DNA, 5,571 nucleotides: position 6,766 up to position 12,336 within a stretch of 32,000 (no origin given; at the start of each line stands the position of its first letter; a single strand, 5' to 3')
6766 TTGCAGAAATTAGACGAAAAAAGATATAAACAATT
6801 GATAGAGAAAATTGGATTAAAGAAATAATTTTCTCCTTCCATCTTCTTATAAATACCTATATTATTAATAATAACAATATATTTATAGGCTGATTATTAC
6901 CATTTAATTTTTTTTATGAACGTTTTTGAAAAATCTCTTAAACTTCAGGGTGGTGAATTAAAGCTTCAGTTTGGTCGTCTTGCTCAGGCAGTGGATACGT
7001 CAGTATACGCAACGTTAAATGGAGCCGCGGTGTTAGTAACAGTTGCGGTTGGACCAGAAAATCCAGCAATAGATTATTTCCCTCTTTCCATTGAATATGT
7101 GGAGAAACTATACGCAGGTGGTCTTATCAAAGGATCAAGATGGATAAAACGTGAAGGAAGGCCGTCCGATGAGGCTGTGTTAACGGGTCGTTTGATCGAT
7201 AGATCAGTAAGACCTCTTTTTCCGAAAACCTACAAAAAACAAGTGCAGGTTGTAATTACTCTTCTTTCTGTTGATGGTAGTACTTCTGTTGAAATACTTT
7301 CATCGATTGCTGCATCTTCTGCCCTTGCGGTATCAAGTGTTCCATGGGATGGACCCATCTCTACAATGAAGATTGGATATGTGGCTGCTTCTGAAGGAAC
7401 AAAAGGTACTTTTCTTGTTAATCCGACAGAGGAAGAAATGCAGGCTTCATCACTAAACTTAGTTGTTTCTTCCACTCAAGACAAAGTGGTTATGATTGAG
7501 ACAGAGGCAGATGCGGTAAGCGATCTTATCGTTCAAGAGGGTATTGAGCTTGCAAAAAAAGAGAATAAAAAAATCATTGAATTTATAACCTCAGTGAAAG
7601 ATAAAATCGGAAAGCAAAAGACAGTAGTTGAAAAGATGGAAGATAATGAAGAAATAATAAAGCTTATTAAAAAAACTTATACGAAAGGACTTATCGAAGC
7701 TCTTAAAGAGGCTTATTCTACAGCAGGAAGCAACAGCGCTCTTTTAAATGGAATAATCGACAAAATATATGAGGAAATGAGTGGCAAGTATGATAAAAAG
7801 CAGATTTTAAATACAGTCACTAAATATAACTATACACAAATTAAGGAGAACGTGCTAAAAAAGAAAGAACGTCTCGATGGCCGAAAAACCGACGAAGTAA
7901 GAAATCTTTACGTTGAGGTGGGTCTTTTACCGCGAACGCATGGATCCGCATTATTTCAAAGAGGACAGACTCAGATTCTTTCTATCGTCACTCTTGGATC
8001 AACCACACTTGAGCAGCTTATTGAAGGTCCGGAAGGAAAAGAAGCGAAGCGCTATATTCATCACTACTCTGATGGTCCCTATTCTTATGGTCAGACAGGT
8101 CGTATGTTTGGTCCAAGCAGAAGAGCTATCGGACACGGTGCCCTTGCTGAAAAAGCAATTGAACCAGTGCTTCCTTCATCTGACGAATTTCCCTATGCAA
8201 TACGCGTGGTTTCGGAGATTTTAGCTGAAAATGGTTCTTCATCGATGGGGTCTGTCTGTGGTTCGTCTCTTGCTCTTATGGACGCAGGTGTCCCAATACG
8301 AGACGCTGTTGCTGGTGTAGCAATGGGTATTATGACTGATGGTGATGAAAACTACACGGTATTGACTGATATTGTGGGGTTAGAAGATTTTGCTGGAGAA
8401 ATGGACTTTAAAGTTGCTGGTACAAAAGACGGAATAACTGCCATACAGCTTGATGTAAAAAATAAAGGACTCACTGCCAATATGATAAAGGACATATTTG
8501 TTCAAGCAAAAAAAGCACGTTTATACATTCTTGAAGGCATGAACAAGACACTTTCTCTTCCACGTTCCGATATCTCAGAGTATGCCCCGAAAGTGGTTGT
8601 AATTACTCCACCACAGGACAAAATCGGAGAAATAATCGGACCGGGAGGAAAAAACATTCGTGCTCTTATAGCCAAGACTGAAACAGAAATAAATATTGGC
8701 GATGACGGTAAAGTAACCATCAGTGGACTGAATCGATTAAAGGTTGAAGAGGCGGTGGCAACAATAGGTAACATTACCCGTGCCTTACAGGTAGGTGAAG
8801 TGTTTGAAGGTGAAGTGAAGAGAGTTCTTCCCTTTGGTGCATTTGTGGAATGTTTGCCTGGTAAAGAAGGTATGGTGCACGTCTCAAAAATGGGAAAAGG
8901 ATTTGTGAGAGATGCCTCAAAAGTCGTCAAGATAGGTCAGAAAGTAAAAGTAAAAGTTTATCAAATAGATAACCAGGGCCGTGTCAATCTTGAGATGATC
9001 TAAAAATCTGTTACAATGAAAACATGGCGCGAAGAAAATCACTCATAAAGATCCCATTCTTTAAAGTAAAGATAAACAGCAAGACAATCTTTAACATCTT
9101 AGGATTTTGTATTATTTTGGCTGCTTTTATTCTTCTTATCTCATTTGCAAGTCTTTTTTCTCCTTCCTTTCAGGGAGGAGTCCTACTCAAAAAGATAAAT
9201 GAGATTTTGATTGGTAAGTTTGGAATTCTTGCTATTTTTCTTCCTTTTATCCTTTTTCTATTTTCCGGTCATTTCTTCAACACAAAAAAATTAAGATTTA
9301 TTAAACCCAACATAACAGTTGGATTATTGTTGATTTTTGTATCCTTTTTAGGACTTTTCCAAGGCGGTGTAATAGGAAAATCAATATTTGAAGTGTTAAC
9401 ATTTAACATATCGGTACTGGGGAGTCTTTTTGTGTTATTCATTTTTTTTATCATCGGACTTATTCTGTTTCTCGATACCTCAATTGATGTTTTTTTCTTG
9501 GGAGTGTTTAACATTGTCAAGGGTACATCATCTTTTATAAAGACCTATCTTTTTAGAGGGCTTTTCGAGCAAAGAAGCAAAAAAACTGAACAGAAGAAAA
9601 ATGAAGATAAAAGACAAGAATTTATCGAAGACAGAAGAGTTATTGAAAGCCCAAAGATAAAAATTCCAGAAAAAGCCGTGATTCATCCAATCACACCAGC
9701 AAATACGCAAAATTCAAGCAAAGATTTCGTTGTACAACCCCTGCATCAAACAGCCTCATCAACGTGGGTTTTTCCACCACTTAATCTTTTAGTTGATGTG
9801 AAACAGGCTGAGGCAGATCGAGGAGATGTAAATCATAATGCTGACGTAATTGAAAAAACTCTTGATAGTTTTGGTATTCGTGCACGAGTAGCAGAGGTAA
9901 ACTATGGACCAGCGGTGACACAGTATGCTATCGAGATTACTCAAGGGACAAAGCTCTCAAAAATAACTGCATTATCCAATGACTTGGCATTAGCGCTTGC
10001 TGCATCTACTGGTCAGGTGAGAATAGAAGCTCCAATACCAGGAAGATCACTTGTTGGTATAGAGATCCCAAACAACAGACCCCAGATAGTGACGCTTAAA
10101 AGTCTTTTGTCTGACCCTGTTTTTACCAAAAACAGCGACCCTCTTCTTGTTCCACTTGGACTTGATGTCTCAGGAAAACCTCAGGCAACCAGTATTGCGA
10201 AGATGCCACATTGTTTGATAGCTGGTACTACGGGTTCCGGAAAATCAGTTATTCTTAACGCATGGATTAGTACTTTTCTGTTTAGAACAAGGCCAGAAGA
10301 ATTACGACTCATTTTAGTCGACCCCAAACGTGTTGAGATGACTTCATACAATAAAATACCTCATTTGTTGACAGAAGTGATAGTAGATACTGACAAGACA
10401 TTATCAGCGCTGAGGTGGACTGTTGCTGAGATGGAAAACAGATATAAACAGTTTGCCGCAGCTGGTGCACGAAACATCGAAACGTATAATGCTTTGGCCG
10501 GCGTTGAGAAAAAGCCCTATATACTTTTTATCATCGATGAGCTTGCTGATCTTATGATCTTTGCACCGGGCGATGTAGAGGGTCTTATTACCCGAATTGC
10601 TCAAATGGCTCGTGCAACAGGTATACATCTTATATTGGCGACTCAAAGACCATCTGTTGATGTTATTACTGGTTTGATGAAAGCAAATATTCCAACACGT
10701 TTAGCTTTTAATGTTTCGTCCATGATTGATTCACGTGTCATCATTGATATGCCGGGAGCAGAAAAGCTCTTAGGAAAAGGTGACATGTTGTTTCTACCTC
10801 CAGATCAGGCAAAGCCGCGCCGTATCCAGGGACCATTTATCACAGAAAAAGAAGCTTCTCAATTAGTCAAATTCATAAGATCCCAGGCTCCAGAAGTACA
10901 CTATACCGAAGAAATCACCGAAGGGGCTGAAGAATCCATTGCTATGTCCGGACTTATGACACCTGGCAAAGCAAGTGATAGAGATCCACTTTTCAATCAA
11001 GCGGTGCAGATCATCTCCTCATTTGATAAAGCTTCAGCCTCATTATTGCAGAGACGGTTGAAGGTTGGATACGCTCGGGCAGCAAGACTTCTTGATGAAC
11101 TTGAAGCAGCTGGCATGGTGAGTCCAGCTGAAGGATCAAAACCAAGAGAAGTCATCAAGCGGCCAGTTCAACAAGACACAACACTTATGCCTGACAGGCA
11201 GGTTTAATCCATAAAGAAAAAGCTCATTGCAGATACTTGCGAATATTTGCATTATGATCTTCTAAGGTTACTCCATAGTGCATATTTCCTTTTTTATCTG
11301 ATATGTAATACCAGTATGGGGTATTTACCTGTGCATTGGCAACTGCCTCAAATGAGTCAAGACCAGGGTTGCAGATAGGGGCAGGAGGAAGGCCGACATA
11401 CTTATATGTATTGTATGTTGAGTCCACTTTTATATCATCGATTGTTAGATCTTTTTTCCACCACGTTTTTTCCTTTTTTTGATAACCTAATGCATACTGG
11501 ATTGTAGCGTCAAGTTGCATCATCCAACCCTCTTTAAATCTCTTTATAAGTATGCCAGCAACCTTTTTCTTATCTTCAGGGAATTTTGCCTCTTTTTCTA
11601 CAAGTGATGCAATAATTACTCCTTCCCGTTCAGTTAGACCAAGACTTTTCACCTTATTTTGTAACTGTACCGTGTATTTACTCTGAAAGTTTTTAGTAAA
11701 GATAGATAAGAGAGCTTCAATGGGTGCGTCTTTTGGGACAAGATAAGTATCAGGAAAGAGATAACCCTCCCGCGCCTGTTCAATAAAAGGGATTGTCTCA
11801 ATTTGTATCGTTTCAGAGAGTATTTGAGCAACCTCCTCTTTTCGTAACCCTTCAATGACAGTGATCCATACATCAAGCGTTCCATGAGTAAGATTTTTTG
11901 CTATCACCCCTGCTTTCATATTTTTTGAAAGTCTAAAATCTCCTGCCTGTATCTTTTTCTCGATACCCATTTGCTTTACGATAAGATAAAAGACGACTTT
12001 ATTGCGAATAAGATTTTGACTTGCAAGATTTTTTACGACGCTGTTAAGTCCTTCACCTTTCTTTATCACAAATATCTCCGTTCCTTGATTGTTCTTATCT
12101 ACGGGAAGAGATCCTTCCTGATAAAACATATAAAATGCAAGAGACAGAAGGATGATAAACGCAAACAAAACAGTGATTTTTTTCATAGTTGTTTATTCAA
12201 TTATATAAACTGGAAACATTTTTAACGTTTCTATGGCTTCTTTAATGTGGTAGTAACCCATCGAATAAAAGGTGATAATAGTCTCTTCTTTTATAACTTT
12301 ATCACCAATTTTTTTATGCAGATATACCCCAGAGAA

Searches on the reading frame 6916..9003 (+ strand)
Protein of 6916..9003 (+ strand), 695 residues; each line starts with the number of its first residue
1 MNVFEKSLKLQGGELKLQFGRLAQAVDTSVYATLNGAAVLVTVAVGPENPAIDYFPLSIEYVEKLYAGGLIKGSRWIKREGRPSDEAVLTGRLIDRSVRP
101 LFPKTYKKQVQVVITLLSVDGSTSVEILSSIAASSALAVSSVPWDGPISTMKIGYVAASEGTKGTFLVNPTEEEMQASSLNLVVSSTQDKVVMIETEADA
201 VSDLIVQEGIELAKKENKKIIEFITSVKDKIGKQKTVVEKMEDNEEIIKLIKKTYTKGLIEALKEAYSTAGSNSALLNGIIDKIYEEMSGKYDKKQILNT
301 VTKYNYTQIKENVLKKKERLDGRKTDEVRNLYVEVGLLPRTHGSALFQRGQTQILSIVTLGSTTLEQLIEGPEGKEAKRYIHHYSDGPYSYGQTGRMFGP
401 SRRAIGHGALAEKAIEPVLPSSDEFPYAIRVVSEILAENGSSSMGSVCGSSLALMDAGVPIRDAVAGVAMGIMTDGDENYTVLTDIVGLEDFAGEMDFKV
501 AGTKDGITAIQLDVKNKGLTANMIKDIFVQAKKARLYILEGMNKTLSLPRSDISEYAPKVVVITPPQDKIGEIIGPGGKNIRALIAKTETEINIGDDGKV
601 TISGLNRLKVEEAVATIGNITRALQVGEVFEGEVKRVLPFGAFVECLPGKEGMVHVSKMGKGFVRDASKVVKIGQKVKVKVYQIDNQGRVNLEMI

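Call 78: search_protein_families(library=pfam, proteins=[window:6916-9003:+], max_evalue=0.00001)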
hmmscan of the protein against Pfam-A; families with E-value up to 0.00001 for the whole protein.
window:6916-9003:+ (695 aa): 4 families
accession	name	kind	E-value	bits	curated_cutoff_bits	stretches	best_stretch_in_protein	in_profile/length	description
PF01138.27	RNase_PH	-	1.7e-46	158.3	25.5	2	327-460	1-130/130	3' exoribonuclease family, domain 1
PF00575.29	S1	-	4.1e-16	59.6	22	1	625-693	3-72/74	S1 RNA binding domain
PF03725.20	RNase_PH_C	-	6.2e-12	45.7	20.8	1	149-215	4-66/67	3' exoribonuclease family, domain 2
PF00013.35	KH_1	-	3.2e-11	43.3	21.5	1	562-617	3-64/66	KH domain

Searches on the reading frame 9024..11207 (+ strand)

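Call 78: search_protein_families(library=pfam, proteins=[window:9024-11207:+], max_evalue=0.00001)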
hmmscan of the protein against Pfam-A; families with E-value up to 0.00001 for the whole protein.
window:9024-11207:+ (727 aa): 3 families
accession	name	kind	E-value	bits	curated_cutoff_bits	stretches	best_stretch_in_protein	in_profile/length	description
PF01580.24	FtsK_SpoIIIE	-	1.1e-55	189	24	1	358-545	2-221/221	FtsK/SpoIIIE family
PF17854.6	FtsK_alpha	-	8.2e-29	100.2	22.9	1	250-350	1-101/101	FtsK alpha domain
PF09397.16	FtsK_gamma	-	4.7e-26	90.7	30.6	1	652-711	2-61/63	Ftsk gamma domain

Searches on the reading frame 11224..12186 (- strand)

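Call 78: search_protein_families(library=pfam, proteins=[window:11224-12186:-], max_evalue=0.00001)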
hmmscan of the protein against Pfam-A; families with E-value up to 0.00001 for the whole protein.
window:11224-12186:- (320 aa): 1 family
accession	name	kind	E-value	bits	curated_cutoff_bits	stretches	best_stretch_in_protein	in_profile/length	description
PF02618.21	YceG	-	1.2e-71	241.9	32.4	1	39-317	1-275/275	YceG-like family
